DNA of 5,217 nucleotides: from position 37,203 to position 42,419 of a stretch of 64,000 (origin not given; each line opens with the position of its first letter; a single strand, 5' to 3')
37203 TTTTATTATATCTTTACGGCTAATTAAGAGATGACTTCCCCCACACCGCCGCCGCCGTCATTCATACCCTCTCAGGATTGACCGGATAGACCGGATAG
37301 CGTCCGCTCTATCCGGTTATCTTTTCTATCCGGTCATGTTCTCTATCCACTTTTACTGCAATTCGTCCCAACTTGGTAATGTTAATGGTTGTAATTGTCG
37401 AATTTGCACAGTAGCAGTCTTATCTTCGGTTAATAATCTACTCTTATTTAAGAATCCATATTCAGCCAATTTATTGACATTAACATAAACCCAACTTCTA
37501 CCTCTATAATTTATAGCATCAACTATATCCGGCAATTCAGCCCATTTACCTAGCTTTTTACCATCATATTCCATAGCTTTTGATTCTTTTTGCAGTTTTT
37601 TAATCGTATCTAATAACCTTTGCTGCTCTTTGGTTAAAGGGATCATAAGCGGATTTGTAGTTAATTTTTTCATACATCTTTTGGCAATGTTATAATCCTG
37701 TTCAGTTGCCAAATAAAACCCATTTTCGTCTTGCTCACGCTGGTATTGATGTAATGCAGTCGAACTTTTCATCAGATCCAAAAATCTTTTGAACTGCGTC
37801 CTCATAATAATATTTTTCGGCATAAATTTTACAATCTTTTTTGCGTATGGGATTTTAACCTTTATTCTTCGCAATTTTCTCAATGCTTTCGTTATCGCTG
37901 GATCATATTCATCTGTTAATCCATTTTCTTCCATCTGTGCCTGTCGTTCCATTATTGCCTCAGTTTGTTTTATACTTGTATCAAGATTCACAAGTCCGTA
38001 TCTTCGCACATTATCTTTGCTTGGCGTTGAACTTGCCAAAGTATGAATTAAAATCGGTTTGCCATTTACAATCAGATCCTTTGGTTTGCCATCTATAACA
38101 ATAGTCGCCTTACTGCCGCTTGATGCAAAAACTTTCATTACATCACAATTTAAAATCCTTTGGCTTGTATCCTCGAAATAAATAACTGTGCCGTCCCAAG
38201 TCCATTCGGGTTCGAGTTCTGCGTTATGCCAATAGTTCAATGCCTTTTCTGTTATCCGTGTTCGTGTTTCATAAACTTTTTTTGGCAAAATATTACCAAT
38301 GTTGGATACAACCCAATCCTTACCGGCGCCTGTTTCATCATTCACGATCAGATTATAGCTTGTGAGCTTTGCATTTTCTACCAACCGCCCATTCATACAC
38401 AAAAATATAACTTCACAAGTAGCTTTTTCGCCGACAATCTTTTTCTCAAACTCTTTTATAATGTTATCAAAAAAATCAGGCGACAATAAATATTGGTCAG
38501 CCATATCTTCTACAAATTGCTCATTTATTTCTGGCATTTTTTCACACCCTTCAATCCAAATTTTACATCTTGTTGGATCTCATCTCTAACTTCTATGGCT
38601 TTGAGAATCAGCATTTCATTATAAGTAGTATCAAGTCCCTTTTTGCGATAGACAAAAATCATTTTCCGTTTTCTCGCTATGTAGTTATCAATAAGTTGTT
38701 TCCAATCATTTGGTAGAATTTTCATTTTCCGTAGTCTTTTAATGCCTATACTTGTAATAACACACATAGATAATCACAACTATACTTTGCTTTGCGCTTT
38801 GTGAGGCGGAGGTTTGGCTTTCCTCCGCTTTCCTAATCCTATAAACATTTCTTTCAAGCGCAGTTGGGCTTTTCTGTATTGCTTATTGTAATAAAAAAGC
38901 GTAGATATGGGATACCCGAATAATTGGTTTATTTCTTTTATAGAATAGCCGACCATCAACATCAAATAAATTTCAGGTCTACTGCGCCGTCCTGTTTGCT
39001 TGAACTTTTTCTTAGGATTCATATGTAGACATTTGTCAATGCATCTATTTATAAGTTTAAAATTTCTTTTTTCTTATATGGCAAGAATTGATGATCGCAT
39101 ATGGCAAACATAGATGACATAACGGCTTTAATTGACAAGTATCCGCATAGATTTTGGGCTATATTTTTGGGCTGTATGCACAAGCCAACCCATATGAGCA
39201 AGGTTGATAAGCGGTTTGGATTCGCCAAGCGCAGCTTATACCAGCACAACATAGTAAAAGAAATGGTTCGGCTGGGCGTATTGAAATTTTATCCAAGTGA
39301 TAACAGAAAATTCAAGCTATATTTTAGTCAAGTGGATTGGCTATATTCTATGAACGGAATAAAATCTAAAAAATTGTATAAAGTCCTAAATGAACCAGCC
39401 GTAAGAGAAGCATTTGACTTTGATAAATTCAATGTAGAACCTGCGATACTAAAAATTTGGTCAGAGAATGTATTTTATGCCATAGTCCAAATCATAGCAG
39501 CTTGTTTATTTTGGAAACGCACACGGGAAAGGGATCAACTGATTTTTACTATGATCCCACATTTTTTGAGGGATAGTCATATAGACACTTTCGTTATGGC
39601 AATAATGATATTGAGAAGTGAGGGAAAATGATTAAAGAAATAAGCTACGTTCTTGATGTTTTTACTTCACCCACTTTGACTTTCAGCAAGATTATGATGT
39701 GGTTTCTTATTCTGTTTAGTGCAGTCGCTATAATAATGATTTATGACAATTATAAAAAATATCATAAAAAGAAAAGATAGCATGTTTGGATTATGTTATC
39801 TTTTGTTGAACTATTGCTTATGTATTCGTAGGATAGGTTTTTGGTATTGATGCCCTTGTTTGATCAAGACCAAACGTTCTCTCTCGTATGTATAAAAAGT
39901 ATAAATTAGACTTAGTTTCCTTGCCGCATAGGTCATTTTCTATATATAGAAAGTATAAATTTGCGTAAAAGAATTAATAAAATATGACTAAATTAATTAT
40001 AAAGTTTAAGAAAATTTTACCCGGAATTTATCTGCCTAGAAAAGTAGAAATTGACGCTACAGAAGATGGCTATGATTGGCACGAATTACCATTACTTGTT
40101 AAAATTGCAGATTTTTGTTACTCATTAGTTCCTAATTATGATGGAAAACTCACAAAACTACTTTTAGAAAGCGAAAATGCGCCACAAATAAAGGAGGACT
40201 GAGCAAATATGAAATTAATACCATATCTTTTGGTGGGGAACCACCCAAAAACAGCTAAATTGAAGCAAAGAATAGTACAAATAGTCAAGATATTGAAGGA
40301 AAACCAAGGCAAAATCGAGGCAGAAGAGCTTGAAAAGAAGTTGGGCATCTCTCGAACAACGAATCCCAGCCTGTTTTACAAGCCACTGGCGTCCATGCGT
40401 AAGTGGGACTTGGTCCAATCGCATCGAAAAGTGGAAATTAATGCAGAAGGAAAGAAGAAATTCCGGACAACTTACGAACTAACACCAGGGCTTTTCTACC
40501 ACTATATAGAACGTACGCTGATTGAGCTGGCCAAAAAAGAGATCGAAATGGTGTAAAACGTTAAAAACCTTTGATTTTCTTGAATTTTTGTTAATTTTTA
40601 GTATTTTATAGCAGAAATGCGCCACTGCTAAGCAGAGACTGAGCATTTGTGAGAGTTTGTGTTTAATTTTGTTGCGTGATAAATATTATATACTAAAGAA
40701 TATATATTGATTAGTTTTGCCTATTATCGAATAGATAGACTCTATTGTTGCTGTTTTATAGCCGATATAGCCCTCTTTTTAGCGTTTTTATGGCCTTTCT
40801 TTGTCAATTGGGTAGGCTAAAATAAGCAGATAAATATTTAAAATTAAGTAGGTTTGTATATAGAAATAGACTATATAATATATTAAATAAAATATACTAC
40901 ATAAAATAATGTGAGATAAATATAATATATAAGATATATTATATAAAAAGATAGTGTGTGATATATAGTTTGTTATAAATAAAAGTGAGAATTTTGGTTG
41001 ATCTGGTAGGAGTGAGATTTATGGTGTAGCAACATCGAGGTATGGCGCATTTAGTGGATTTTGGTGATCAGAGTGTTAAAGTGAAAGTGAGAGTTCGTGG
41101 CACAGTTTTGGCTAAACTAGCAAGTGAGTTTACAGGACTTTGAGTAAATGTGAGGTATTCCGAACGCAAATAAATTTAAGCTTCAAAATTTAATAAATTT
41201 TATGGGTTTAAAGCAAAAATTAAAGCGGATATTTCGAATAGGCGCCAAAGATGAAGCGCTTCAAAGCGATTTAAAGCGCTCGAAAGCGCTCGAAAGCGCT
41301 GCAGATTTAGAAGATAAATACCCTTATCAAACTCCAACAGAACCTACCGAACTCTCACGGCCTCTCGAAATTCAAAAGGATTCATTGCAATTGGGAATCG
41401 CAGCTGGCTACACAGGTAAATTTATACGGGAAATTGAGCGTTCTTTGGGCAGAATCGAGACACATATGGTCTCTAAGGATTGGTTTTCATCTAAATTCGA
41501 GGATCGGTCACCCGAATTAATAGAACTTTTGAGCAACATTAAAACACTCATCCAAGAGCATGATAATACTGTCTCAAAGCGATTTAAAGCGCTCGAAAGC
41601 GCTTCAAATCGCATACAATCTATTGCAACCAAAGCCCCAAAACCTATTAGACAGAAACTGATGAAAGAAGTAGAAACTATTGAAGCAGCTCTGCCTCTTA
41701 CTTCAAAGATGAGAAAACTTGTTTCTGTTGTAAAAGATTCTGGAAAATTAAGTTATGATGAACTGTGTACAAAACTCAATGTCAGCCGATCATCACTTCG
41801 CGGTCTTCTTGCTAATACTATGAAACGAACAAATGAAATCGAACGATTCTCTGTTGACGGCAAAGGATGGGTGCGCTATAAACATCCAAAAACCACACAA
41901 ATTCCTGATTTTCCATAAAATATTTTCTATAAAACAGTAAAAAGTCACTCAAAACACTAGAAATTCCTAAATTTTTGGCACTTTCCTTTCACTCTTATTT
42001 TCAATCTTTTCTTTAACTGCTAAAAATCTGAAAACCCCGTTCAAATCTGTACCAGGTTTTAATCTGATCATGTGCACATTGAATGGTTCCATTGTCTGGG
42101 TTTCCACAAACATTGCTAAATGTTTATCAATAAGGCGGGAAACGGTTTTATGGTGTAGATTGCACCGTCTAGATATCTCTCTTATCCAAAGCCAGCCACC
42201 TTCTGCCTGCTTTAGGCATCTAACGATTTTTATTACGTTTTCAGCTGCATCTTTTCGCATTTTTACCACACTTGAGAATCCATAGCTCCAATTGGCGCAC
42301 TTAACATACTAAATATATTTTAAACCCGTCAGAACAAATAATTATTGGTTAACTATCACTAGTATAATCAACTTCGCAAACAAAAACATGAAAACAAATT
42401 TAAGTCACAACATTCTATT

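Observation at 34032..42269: Putative integrated plasmid/virus-like element of unrecognised type next to initiator tRNA-Met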

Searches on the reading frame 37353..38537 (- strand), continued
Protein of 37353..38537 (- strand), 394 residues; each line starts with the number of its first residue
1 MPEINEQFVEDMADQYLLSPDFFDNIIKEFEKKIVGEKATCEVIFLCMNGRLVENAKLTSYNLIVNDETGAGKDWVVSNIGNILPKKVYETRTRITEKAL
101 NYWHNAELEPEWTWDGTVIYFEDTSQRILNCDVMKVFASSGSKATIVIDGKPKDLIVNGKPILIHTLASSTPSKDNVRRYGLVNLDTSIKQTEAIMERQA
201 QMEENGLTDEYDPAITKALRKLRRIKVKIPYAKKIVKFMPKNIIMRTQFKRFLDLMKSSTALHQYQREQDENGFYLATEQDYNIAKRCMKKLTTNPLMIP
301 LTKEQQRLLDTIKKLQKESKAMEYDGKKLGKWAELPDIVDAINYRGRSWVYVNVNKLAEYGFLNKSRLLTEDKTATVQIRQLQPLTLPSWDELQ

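Call 64: search_dna_similar(query=window:37353-38537:-, collection=plasmids, mode=protein, max_evalue=0.01, max_rows=25)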
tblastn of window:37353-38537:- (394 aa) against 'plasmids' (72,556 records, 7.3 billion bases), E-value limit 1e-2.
Records with a match: 22; places in all: 36; records where one place covers at least 80% of the query: 0.
Best place of each record, by identity: <60% 22.
By first word of the organism name: Leptospira 12; Enterobacter 4; Shigella 1; Paraburkholderia 1; Janthinobacterium 1; Lonsdalea 1; Aureispira 1; Salmonella 1.
By predicted mobility (MOB-suite, as given by PLSDB): non-mobilizable 17; conjugative 3; mobilizable 2.
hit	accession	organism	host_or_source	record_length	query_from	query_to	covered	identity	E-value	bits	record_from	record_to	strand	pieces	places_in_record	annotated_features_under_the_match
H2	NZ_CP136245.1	Leptospira interrogans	Canis lupus familiaris,urine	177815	16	304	73%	26.3%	2e-8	64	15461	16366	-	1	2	CHC2 zinc finger domain-containing protein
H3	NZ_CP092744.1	Leptospira interrogans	Homo sapiens,blood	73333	16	304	73%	26.3%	2e-8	64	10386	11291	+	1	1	CHC2 zinc finger domain-containing protein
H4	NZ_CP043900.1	Leptospira interrogans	Homo sapiens,cell culture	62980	16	304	73%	26.3%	4e-8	63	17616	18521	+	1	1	CHC2 zinc finger domain-containing protein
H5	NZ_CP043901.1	Leptospira interrogans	Homo sapiens,cell culture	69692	16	304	73%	26.3%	4e-8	63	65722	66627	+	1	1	CHC2 zinc finger domain-containing protein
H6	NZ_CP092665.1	Leptospira interrogans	Homo sapiens,blood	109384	16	304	73%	26.0%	5e-7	60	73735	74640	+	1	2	CHC2 zinc finger domain-containing protein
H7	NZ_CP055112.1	Shigella flexneri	Shek Wu Hui WWTPs_104 WWTPs influent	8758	11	324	80%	23.7%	2e-5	54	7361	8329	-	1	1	none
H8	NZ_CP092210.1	Leptospira weilii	Homo sapiens,blood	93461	2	273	69%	26.6%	4e-7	60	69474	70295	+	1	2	CHC2 zinc finger domain-containing protein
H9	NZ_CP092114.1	Leptospira noguchii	Bos taurus,Cell culture,urine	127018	13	273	66%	27.0%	3e-9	66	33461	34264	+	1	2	CHC2 zinc finger domain-containing protein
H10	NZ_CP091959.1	Leptospira noguchii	Bos taurus,Cell culture,urine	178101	13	273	66%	27.0%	4e-9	66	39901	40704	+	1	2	CHC2 zinc finger domain-containing protein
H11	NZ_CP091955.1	Leptospira noguchii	-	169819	13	273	66%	27.0%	8e-9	65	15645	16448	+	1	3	CHC2 zinc finger domain-containing protein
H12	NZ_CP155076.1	Paraburkholderia sp. PREW-6R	single cell,Phlox subulata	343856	2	268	68%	24.8%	2e-6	58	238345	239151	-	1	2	toprim domain-containing protein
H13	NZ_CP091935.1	Leptospira noguchii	Bos taurus,Cell culture,urine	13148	16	277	66%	24.3%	4e-6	57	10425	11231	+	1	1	none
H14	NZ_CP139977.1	Janthinobacterium lividum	-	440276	13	267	65%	24.3%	6e-6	56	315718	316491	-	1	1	toprim domain-containing protein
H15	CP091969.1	Leptospira noguchii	Amphibia,Cell culture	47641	15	258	62%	25.3%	4e-5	54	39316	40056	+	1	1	none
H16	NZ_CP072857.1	Lonsdalea populi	Populus x canadensis cv. ...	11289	2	268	68%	23.1%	2e-3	48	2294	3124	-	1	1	DNA primase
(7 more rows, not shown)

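Call 65: search_dna_similar(query=window:37353-38537:-, collection=phages, mode=protein, max_evalue=0.01, max_rows=25)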
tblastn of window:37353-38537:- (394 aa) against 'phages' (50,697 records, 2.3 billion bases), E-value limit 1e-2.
No match.

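Call 78: find_encoding_contigs(protein=P0005, flank=10000, max_places=2)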
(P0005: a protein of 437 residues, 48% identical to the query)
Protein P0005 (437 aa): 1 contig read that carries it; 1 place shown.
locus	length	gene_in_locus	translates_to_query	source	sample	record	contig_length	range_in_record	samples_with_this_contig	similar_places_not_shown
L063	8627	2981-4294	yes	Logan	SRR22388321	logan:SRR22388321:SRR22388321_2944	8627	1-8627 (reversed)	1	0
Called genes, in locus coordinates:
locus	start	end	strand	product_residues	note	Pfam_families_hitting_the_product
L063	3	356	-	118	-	?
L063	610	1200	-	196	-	-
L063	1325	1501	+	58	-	-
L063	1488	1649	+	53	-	-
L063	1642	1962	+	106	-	-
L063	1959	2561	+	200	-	-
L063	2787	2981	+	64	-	-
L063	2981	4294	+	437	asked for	PF27228:MTBMA_p00010_2nd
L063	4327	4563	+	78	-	-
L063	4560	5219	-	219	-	PF02517:Rce1-like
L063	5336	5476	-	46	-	-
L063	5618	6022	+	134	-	PF03852:Vsr, PF04480:DUF559 (weak)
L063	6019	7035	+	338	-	PF00145:DNA_methylase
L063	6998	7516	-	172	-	PF18643:RE_BsaWI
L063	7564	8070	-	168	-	-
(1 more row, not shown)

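Call 79: find_encoding_contigs(protein=P0007, flank=10000, max_places=2)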
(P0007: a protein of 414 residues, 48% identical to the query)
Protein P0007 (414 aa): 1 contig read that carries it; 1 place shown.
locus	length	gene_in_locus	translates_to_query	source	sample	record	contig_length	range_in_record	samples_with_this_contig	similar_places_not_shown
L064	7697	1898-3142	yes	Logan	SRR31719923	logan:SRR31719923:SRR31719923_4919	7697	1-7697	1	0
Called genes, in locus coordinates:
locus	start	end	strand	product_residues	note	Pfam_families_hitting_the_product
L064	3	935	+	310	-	?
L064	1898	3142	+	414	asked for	PF27228:MTBMA_p00010_2nd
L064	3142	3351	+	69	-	-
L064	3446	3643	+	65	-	-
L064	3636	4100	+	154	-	-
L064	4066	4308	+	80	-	-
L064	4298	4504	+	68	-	-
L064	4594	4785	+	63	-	-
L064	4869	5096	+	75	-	-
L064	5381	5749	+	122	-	-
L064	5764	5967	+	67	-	-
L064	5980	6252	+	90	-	-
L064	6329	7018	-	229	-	PF01844:HNH (weak)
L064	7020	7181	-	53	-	-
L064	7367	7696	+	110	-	?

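Call 80: find_encoding_contigs(protein=P0003, flank=10000, max_places=2)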
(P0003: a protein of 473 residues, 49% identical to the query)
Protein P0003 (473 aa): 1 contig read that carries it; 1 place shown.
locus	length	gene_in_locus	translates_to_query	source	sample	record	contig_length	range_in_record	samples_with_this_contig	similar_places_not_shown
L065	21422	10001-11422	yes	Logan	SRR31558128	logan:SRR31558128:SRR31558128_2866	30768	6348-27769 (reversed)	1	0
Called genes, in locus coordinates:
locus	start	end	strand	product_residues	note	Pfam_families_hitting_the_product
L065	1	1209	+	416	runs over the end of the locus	PF01409:tRNA-synt_2d, PF13393:tRNA-synt_His, PF03129:HGTP_anticodon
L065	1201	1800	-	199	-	PF02223:Thymidylate_kin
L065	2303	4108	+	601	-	PF01850:PIN, PF00437:T2SSE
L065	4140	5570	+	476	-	PF01523:PmbA_TldD_1st, PF19290:PmbA_TldD_2nd, PF19289:PmbA_TldD_3rd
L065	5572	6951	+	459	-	PF19290:PmbA_TldD_2nd, PF19289:PmbA_TldD_3rd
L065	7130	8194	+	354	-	PF13495:Phage_int_SAM_4 (weak), PF02899:Phage_int_SAM_1 (weak), PF00589:Phage_integrase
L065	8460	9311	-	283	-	-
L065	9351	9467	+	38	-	-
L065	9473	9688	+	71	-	-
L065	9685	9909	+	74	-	-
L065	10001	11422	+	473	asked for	PF27228:MTBMA_p00010_2nd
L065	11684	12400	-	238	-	-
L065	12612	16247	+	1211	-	-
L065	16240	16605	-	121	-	PF01381:HTH_3 (faint)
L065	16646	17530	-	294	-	-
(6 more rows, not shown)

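Call 81: find_encoding_contigs(protein=P0011, flank=10000, max_places=2)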
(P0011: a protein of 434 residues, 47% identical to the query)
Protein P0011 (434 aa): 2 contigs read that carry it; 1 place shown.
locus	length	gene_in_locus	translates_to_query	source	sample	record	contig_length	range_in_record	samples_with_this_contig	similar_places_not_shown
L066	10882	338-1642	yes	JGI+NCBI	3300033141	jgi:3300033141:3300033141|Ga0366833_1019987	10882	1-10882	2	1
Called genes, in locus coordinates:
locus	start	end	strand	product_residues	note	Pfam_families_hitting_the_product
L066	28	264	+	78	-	-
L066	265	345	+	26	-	-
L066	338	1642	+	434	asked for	PF27228:MTBMA_p00010_2nd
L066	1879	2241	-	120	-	-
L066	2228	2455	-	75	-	-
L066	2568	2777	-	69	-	-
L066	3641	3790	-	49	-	-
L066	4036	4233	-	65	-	-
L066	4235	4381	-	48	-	-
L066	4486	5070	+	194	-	-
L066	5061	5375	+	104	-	-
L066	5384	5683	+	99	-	-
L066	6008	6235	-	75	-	-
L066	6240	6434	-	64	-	-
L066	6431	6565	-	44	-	-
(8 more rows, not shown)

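Call 98: find_related_loci(query=A2, collection=viral_contigs, flank=8000)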
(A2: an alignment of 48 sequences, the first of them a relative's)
Query A2 (394 aa) in viral_contigs; peptide patterns used: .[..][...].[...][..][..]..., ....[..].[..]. (x = any residue, [..] = any of these).
57 stretches matched a pattern; 4 encode a relative of the query (tblastn E <= 1e-3); 4 distinct loci.
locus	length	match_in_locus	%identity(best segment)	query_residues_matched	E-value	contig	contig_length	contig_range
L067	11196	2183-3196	46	15-363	2e-96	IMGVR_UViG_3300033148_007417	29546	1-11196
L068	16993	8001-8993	44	29-366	5e-88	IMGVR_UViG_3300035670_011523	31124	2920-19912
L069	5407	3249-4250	34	17-363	1e-46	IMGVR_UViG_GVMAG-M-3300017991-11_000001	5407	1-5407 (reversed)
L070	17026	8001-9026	43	17-364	7e-92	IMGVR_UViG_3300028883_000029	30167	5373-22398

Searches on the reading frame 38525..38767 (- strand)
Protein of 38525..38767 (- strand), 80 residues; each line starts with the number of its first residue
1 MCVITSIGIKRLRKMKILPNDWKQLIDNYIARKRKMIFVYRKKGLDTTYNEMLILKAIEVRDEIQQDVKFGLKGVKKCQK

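Call 9: search_protein_families(library=pfam, max_evalue=0.1, proteins=[window:38525-38767:-])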
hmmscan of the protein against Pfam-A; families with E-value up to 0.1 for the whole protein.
window:38525-38767:- (80 aa): 0 families

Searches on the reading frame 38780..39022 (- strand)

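Call 9: search_protein_families(library=pfam, max_evalue=0.1, proteins=[window:38780-39022:-])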
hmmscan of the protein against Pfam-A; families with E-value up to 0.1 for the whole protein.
window:38780-39022:- (80 aa): 1 family
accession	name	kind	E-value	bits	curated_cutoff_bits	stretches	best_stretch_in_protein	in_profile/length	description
PF06056.18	Terminase_5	-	0.035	14.5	20.3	1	25-54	13-42/58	Putative ATPase subunit of terminase (gpP-like)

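Call 77: search_protein_families(library=phrogs, max_evalue=0.1, proteins=[window:38780-39022:-])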
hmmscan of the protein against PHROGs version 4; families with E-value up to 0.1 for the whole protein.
window:38780-39022:- (80 aa): 3 families
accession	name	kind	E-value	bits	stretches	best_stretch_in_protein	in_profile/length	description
phrog_534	-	DNA, RNA and nucleotide metabolism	0.018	16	1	29-63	29-63/87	DNA binding protein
phrog_8794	-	transcription regulation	0.034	15.2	1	20-61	16-57/159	sigma factor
phrog_2513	-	unknown function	0.072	13.9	1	4-57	132-184/189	-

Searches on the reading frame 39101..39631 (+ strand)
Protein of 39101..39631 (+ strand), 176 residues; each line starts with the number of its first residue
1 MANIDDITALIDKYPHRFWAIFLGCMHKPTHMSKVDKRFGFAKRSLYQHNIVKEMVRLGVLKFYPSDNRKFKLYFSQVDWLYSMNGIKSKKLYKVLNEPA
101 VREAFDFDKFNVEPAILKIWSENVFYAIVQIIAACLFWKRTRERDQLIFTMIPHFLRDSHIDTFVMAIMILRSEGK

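Call 9: search_protein_families(library=pfam, max_evalue=0.1, proteins=[window:39101-39631:+])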
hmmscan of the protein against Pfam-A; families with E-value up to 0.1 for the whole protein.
window:39101-39631:+ (176 aa): 1 family
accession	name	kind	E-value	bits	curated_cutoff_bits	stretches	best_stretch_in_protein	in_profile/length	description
PF24711.1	YxiG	-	0.042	14.5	27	1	47-92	16-61/129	YxiG-like protein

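Call 10: search_protein_families(library=phrogs, max_evalue=0.01, proteins=[window:39101-39631:+])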
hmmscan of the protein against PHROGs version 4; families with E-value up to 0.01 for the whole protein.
window:39101-39631:+ (176 aa): 1 family
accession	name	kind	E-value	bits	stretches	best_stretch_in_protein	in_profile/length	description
phrog_17659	-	unknown function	0.0018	19.4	1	107-141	15-49/51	-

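Call 90: find_homologous_proteins(query=window:39101-39631:+, max_evalue=0.01)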
Query window:39101-39631:+ (176 aa): 1 proteins with E <= 0.01 among 12 candidates.
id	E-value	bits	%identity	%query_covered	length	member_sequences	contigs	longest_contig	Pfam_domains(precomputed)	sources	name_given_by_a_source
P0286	2.6e-115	400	100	100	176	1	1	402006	-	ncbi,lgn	-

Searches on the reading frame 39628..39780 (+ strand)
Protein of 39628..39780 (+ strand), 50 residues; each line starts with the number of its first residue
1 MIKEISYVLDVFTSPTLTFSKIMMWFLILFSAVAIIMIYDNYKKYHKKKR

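Call 8: search_protein_families(library=pfam, max_evalue=0.1, proteins=[window:39628-39780:+])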
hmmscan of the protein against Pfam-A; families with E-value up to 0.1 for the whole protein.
window:39628-39780:+ (50 aa): 0 families

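Call 77: search_protein_families(library=phrogs, max_evalue=0.1, proteins=[window:39628-39780:+])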
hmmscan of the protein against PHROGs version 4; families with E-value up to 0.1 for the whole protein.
window:39628-39780:+ (50 aa): 1 family
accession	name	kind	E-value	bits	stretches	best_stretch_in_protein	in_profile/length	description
phrog_29495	-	unknown function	0.011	16.9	1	23-48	1-27/41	-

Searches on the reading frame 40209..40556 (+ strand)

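Call 8: search_protein_families(library=pfam, max_evalue=0.1, proteins=[window:40209-40556:+])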
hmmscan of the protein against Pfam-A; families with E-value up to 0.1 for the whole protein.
window:40209-40556:+ (115 aa): 8 families
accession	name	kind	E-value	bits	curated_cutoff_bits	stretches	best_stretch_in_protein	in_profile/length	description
PF08279.18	HTH_11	-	7.4e-06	26.2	25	1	23-51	3-31/55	HTH domain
PF02186.21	TFIIE_beta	-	0.013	16.2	28.1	1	21-89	4-64/66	TFIIE beta subunit core domain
PF23159.1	WH_Rok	-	0.016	15.8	27.6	1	25-62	5-45/58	Repressor Rok winged helix domain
PF02002.24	TFIIE_alpha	-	0.016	15.5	22.9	1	22-109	15-94/105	TFIIE alpha subunit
PF24356.1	WH_PARP12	-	0.043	14.1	27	1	24-75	8-59/70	PARP12 winged helix domain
PF03551.20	PadR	-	0.055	13.9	27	1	38-93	16-67/75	Transcriptional regulator PadR-like family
PF08220.18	HTH_DeoR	-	0.078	13.2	21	0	21-51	1-30/57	DeoR-like helix-turn-helix domain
PF13077.11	DUF3909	-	0.099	13.1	25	0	66-97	10-41/108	Protein of unknown function (DUF3909)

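Call 10: search_protein_families(library=phrogs, max_evalue=0.01, proteins=[window:40209-40556:+])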
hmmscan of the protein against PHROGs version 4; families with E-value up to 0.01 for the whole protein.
window:40209-40556:+ (115 aa): 0 families

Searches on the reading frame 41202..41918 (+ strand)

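Call 8: search_protein_families(library=pfam, max_evalue=0.1, proteins=[window:41202-41918:+])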
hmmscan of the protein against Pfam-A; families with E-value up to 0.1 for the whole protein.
window:41202-41918:+ (238 aa): 5 families
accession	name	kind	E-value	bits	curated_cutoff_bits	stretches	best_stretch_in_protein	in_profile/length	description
PF08280.17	HTH_Mga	-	0.00048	20.5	23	1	173-205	10-42/59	M protein trans-acting positive regulator (MGA) HTH domain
PF08279.18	HTH_11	-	0.0043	17.3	25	1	171-200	3-33/55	HTH domain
PF13412.12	HTH_24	-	0.031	14.3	21.9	0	171-199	6-34/48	Winged helix-turn-helix DNA-binding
PF11994.14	DUF3489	-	0.083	13.4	29.5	0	168-214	7-53/68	Protein of unknown function (DUF3489)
PF10444.14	Nbl1_Borealin_N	-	0.093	12.8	24.4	0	130-157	27-54/57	Nbl1 / Borealin N terminal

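Call 10: search_protein_families(library=phrogs, max_evalue=0.01, proteins=[window:41202-41918:+])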
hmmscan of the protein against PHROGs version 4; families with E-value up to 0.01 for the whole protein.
window:41202-41918:+ (238 aa): 0 families

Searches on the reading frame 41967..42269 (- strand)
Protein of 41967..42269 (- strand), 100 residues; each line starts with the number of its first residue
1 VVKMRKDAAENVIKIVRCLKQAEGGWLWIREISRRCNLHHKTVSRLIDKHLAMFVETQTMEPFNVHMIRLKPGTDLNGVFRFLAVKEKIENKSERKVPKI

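Call 8: search_protein_families(library=pfam, max_evalue=0.1, proteins=[window:41967-42269:-])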
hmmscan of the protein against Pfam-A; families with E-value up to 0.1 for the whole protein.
window:41967-42269:- (100 aa): 3 families
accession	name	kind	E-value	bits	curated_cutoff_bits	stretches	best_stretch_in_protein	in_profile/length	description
PF13936.12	HTH_38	-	0.0062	16.7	27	1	29-49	23-43/44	Helix-turn-helix domain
PF09339.16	HTH_IclR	-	0.015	15.5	22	1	9-47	2-39/52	IclR helix-turn-helix domain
PF13542.12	HTH_Tnp_ISL3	-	0.058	13.3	27.4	1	29-50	29-50/51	Helix-turn-helix domain of transposase family ISL3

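Call 10: search_protein_families(library=phrogs, max_evalue=0.01, proteins=[window:41967-42269:-])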
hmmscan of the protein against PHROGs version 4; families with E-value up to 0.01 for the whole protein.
window:41967-42269:- (100 aa): 0 families
